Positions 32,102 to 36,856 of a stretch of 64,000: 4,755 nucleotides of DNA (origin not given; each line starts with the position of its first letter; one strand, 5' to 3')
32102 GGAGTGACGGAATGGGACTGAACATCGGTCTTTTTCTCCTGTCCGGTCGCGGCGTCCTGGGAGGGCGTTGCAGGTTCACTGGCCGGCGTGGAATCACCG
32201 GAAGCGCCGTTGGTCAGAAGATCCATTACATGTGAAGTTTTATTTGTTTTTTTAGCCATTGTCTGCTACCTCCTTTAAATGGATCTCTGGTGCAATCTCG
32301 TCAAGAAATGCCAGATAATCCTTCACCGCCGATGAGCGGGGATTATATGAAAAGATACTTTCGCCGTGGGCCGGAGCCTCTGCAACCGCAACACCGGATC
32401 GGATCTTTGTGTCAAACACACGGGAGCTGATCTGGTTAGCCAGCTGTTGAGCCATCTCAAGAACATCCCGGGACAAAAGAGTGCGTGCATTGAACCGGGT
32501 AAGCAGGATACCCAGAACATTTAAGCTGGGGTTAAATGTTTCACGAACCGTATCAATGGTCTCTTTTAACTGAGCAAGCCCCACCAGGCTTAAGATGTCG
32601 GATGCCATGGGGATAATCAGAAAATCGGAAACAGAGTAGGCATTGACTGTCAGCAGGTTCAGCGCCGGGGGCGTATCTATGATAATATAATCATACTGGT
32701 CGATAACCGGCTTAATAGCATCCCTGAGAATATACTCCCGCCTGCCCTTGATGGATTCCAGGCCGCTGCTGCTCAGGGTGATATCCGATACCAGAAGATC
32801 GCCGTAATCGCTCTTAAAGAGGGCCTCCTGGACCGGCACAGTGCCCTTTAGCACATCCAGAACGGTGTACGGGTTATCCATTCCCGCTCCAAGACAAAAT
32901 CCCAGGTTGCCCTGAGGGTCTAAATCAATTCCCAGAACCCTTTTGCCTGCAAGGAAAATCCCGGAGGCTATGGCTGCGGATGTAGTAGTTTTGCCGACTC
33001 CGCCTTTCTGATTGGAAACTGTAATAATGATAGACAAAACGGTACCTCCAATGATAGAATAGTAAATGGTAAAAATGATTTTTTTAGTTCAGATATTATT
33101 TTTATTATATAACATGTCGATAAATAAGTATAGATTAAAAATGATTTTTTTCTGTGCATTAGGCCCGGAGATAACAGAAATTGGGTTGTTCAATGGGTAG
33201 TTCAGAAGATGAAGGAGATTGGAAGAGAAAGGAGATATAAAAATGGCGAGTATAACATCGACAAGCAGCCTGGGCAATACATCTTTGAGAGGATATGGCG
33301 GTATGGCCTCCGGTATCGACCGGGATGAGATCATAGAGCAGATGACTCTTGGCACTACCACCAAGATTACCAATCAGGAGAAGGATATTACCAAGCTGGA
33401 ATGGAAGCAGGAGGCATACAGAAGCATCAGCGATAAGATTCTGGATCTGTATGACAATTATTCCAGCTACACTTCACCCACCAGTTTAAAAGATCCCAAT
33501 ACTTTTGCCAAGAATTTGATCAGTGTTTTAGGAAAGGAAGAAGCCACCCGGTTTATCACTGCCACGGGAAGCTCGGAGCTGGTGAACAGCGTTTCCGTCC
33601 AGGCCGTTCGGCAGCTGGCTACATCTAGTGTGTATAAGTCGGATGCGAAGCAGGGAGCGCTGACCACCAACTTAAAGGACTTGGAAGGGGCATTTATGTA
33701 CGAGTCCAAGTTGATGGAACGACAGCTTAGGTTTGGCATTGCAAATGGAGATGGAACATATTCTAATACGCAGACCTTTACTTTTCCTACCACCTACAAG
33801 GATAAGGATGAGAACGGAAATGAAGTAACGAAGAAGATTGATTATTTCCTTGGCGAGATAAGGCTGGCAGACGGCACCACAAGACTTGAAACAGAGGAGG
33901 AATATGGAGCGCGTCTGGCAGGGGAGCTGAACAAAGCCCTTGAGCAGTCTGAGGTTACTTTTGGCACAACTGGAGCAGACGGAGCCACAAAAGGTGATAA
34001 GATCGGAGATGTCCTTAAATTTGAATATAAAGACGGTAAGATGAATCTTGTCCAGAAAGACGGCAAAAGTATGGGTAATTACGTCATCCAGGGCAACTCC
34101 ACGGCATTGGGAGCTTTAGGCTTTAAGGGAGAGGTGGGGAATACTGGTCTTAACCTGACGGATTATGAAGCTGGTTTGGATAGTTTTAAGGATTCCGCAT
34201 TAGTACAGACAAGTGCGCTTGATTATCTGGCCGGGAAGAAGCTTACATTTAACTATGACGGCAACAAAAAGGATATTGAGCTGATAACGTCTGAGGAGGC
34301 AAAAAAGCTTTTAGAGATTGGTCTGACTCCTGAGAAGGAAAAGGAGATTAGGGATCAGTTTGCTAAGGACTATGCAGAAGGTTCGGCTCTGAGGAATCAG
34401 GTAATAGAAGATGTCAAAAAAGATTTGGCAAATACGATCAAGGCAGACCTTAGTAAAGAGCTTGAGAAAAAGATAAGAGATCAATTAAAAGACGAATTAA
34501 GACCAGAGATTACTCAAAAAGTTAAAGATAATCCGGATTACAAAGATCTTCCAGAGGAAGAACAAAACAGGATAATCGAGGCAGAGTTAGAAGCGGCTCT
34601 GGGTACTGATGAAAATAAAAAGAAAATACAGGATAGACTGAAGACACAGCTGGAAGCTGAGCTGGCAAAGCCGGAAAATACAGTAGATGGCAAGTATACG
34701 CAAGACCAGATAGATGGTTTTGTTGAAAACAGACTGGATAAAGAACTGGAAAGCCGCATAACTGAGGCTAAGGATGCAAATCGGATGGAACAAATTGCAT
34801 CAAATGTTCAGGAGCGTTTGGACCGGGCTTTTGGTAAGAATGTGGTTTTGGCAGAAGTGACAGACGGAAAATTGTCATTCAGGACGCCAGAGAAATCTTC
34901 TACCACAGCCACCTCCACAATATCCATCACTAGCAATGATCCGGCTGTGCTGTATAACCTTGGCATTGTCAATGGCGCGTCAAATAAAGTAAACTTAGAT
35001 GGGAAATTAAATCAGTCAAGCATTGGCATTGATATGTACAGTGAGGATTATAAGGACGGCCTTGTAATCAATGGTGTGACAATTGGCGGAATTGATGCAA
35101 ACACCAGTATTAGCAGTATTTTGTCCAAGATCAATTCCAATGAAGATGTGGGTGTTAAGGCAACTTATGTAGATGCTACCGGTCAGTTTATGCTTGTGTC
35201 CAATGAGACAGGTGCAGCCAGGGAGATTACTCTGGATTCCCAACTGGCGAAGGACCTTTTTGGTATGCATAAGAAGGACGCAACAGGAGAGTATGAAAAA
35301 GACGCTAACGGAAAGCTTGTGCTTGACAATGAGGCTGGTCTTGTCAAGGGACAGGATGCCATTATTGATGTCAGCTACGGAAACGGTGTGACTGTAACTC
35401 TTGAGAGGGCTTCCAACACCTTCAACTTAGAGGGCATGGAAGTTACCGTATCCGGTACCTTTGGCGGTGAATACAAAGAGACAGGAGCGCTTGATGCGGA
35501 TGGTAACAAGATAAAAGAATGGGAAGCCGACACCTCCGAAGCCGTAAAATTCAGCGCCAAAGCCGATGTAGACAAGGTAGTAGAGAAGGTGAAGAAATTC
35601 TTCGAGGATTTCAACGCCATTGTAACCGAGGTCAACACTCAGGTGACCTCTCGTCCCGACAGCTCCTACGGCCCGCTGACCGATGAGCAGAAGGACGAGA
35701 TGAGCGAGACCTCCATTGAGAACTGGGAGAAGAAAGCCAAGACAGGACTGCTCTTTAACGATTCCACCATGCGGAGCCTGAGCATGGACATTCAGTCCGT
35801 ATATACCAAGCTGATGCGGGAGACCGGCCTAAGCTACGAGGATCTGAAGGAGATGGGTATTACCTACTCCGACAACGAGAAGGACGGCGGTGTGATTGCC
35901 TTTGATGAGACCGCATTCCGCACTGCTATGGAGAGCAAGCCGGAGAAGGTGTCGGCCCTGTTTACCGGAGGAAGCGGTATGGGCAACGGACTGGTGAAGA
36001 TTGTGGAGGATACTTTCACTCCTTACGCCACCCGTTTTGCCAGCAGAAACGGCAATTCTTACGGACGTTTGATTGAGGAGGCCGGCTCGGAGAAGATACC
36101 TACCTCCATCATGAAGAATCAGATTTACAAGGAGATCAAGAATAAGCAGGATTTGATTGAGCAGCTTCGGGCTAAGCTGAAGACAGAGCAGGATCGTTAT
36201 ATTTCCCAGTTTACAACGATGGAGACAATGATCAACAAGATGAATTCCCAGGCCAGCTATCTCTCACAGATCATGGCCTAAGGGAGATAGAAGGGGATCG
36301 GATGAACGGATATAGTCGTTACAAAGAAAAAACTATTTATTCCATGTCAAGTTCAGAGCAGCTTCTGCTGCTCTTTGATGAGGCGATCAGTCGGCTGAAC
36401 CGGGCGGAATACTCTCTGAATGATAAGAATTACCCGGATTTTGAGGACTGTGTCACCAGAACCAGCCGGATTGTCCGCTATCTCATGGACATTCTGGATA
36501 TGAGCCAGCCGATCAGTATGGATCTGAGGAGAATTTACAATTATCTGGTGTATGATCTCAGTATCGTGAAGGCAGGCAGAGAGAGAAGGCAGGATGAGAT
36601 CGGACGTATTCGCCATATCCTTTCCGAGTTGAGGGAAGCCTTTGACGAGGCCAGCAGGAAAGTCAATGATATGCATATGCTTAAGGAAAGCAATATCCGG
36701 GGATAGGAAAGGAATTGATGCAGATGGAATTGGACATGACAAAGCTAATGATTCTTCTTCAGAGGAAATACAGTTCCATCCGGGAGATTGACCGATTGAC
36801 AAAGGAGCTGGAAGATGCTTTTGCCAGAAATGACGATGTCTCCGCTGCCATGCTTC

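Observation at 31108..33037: Orphan ParA/Soj-type ATPase translationally coupled to a repeat-bearing ComFB-domain protein, wedged between flagellar operons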

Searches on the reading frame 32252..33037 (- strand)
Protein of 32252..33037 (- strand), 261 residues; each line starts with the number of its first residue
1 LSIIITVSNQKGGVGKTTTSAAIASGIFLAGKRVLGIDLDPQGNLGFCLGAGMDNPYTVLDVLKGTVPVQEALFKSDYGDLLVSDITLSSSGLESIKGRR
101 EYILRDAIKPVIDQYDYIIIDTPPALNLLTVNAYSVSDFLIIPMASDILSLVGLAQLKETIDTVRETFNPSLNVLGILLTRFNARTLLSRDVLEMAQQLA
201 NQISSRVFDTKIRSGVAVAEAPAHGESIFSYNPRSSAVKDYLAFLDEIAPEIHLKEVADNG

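Call 3: search_protein_families(library=pfam, proteins=[window:32252-33037:-], max_evalue=0.01)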
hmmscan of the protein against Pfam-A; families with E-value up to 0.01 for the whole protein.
window:32252-33037:- (261 aa): 8 families
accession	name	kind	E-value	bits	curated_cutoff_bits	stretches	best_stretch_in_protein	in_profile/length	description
PF13614.12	AAA_31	-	1e-46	159.6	27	1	4-174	3-177/177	AAA domain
PF01656.29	CbiA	-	2.5e-24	86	25.4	1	5-228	1-125/125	CobQ/CobB/MinD/ParA nucleotide binding domain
PF09140.17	MipZ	-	4e-11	43.2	20.7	2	4-41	2-39/262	ATPase MipZ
PF06564.18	CBP_BcsQ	-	3.9e-10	40.1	21.3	1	4-241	3-226/234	Cellulose biosynthesis protein BcsQ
PF02374.21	ArsA_ATPase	-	1.1e-06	28.5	24.3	1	10-45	8-43/305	Anion-transporting ATPase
PF00142.24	Fer4_NifH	-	1.3e-06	28.5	25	1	11-67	8-63/271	4Fe-4S iron sulfur cluster binding proteins, NifH/frxC family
PF10609.15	ParA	-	4.8e-05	23.3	27.1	1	4-43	5-44/246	NUBPL iron-transfer P-loop NTPase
PF07015.17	VirC1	-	0.0073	16.1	24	0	4-37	3-36/231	VirC1 protein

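Call 4: search_protein_families(library=ncbifam, proteins=[window:32252-33037:-], max_evalue=0.01)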
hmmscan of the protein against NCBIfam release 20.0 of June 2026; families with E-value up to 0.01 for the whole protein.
window:32252-33037:- (261 aa): 26 families (the best 25 are shown)
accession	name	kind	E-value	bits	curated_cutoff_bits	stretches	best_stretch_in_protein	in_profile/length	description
NF041546.1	ParA_partition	equivalog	2.4e-31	108.9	180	2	104-246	66-202/203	ParA family partition ATPase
TIGR01969.1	minD_arch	subfamily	6.3e-26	91.1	201.75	1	4-250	2-232/251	cell division ATPase MinD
TIGR03371.1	cellulose_yhjQ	equivalog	2.7e-25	89.3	157.85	1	4-243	3-236/246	cellulose biosynthesis protein BcsQ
TIGR03453.1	partition_RepA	equivalog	4.6e-23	81.7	348.45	2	4-50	106-152/387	plasmid partitioning protein RepA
TIGR01968.1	minD_bact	equivalog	7.9e-18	64.7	212.9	1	4-194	3-185/261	septum site-determining protein MinD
NF010443.0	PRK13869.1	subfamily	3.3e-16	59.1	446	2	4-51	123-170/405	plasmid-partitioning protein RepA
NF041283.1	PrgP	equivalog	2.6e-15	56.5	400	1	2-215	2-225/297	ParA superfamily DNA segregation protein PrgP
NF010259.0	PRK13705.1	equivalog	3.6e-13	49.2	725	2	102-219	222-339/388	plasmid-partitioning protein SopA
NF008079.0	PRK10818.1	equivalog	1.1e-12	47.8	508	1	1-200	1-201/270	septum site-determining protein MinD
TIGR01281.1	DPOR_bchL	equivalog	4.8e-08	32.7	345.15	1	10-78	7-73/268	ferredoxin:protochlorophyllide reductase (ATP-dependent) iron-sulfur ATP-binding protein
NF009701.0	PRK13230.1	subfamily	7.5e-08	31.7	350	1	10-64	8-61/291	nitrogenase reductase-like protein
TIGR01007.1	eps_fam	subfamily_domain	1.5e-07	31.2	108.05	1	5-130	20-143/204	polysaccharide biosynthesis tyrosine autokinase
TIGR00345.1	GET3_arsA_TRC40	subfamily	2.1e-07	30.8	135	1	11-49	5-43/299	TRC40/GET3/ArsA family transport-energizing ATPase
NF033200.1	F430_CfbC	exception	2.1e-07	30.6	402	1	11-70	8-66/260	Ni-sirohydrochlorin a,c-diamide reductive cyclase ATP-dependent reductase subunit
TIGR04291.1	arsen_driv_ArsA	equivalog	3.8e-07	29.2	650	1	11-65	11-65/565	arsenical pump-driving ATPase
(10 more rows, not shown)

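Call 20: search_solved_structures(query=window:32252-33037:-, max_evalue=1e-10, show_alignments=1)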
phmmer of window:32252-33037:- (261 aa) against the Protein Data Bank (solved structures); distinct sequences matched with E-value up to 1e-10: 18.
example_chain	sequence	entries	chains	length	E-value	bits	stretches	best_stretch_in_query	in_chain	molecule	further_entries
8ray_B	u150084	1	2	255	1.3e-48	168.8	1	4-247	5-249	ParA family protein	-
4pfs_A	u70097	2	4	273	6.9e-39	137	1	2-247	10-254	Cobyrinic Acid a,c-diamide synthase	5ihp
5if9_A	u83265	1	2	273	1e-38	136.4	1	4-247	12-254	Cobyrinic Acid a,c-diamide synthase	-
1wcv_1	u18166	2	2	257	1.8e-36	129.1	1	5-251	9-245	SEGREGATION PROTEIN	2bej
2bek_A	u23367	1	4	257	2.3e-35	125.4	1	5-251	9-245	SEGREGATION PROTEIN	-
6iub_A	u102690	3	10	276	3.9e-32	114.9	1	1-238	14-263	SpoOJ regulator (Soj)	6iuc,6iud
8jmj_A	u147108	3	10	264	4.4e-31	111.4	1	1-238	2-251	SpoOJ regulator (Soj)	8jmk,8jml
6non_A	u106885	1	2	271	1.5e-16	63.9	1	6-178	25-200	Cobyrinic acid ac-diamide synthase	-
6noo_A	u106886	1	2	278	1.6e-16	63.8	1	6-178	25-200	Maintenance of carboxysome positioning A protein, MCDA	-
3k9g_A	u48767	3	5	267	3.3e-16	62.8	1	4-154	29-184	PF-32 protein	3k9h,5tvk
6nop_B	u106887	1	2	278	2.1e-15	60.1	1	6-178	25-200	Cobyrinic acid ac-diamide synthase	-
1g3q_A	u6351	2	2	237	1.1e-13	54.4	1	3-248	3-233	CELL DIVISION INHIBITOR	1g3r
7dut_A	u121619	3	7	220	2.2e-13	53.5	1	4-164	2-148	SOJ protein (Soj)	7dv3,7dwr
4v03_A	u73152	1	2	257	1.5e-12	50.8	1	2-150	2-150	SITE-DETERMINING PROTEIN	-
1ion_A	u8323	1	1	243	2.2e-12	50.2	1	2-248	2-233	PROBABLE CELL DIVISION INHIBITOR MIND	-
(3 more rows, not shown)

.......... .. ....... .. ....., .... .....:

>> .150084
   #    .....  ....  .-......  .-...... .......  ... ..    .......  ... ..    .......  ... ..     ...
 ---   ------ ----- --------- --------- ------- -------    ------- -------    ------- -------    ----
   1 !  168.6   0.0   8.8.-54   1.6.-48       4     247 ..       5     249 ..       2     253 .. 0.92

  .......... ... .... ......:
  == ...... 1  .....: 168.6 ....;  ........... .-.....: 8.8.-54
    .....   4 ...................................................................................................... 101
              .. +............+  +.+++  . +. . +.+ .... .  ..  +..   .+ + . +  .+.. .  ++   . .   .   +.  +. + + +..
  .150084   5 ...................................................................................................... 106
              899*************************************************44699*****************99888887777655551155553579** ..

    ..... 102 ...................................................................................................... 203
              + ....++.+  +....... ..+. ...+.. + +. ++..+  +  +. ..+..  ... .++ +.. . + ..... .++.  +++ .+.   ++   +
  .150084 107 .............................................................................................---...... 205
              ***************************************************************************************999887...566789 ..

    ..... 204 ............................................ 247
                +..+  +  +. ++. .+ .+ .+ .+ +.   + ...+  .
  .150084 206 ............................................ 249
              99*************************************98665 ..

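Call 43: find_homologous_proteins(query=window:32252-33037:-, max_evalue=1e-20)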
Query window:32252-33037:- (261 aa): 7873 proteins with E <= 1e-20 among 8000 candidates; the best 120 are listed.
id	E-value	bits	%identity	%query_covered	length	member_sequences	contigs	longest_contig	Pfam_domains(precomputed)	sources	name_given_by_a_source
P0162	9.0e-156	534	95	100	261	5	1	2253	PF00142.25,PF01656.30,PF13614.13,PF09140.18,PF06564.19,PF02374.22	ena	-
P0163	4.4e-153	526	94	100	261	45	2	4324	PF00142.25,PF01656.30,PF13614.13,PF09140.18,PF06564.19,PF02374.22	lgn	-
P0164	1.7e-146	504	92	100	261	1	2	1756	PF00142.25,PF10609.16,PF01656.30,PF13614.13,PF09140.18,PF06564.19,PF02374.22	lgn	-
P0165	9.8e-146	502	93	97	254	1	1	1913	PF00142.25,PF10609.16,PF01656.30,PF13614.13,PF09140.18,PF06564.19,PF02374.22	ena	-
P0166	4.2e-145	499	93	97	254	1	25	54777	PF00142.25,PF10609.16,PF01656.30,PF13614.13,PF09140.18,PF06564.19,PF02374.22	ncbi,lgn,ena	-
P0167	1.1e-144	498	93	97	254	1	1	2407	PF00142.25,PF10609.16,PF01656.30,PF13614.13,PF09140.18,PF06564.19,PF02374.22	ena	-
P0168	1.2e-144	498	90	100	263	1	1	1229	PF00142.25,PF01656.30,PF13614.13,PF09140.18,PF06564.19,PF02374.22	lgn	-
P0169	1.4e-144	498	93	97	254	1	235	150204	PF00142.25,PF10609.16,PF01656.30,PF13614.13,PF09140.18,PF06564.19,PF02374.22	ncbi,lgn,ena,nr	ncbi:MAG: ParA family protein [Lachnospiraceae bacterium]|nr:ParA family protein [Lachnospiraceae ba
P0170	1.9e-144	497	93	97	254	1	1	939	PF00142.25,PF10609.16,PF01656.30,PF13614.13,PF09140.18,PF06564.19,PF02374.22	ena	-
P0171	2.1e-144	497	93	97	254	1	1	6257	PF00142.25,PF10609.16,PF01656.30,PF13614.13,PF09140.18,PF06564.19,PF02374.22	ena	-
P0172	3.3e-144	497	93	97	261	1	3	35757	PF00142.25,PF10609.16,PF01656.30,PF13614.13,PF09140.18,PF06564.19,PF02374.22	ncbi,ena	-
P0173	3.3e-144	497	93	97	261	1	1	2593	PF00142.25,PF10609.16,PF01656.30,PF13614.13,PF09140.18,PF06564.19,PF02374.22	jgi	jgi:chromosome partitioning protein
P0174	3.7e-144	496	93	97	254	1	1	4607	PF00142.25,PF10609.16,PF01656.30,PF13614.13,PF09140.18,PF06564.19,PF02374.22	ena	-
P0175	3.8e-144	496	93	97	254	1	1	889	PF00142.25,PF10609.16,PF01656.30,PF13614.13,PF09140.18,PF06564.19,PF02374.22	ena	-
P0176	6.6e-144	496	93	97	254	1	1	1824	PF00142.25,PF10609.16,PF01656.30,PF13614.13,PF09140.18,PF06564.19,PF02374.22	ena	-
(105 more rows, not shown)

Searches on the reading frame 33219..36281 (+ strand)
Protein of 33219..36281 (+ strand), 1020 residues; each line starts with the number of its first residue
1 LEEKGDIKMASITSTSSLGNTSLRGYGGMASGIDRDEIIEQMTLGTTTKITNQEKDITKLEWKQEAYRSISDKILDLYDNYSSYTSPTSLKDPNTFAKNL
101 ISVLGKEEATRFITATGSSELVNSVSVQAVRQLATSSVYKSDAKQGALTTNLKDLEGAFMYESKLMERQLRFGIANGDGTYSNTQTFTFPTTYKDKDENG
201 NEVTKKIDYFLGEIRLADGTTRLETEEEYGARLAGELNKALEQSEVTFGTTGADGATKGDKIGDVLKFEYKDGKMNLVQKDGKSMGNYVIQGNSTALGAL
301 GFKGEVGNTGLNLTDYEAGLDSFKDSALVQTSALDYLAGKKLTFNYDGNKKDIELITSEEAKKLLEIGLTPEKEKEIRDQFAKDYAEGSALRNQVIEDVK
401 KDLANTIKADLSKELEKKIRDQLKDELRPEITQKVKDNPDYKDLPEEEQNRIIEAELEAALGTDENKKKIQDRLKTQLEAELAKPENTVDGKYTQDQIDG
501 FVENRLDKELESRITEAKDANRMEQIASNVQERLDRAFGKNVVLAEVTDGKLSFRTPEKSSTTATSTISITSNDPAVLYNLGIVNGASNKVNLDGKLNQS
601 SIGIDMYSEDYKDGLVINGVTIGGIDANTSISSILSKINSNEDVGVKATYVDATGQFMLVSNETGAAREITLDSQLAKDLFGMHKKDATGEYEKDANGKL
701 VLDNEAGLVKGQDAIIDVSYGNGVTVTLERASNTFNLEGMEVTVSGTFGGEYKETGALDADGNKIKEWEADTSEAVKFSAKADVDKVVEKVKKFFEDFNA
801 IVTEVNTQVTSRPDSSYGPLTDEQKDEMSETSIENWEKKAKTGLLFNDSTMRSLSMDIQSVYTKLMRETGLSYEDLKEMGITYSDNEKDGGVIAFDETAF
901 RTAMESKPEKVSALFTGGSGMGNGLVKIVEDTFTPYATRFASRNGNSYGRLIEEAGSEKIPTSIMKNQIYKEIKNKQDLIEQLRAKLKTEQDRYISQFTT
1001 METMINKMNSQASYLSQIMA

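Call 8: search_protein_families(library=pfam, proteins=[window:33219-36281:+], max_evalue=0.0001)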
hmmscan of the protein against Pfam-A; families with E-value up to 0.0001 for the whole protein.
window:33219-36281:+ (1020 aa): 2 families
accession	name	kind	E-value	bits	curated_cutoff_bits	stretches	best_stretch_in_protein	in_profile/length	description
PF07195.17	FliD_C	-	1.3e-34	120.1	25.4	1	711-1010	1-236/236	Flagellar hook-associated protein 2 C-terminus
PF02465.23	FliD_N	-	1.9e-10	41.7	24.8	1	31-136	1-96/97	Flagellar hook-associated protein 2 N-terminus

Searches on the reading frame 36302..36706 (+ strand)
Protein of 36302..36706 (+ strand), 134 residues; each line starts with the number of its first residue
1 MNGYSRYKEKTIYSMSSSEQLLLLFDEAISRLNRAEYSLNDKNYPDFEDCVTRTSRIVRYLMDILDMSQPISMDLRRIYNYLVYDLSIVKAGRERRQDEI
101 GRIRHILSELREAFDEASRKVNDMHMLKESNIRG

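Call 8: search_protein_families(library=pfam, proteins=[window:36302-36706:+], max_evalue=0.0001)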
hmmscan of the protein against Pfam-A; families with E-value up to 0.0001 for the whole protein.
window:36302-36706:+ (134 aa): 1 family
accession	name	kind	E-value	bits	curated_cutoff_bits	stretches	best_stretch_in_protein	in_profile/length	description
PF02561.19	FliS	-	1.1e-20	74.5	26.7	1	4-117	1-114/115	Flagellar protein FliS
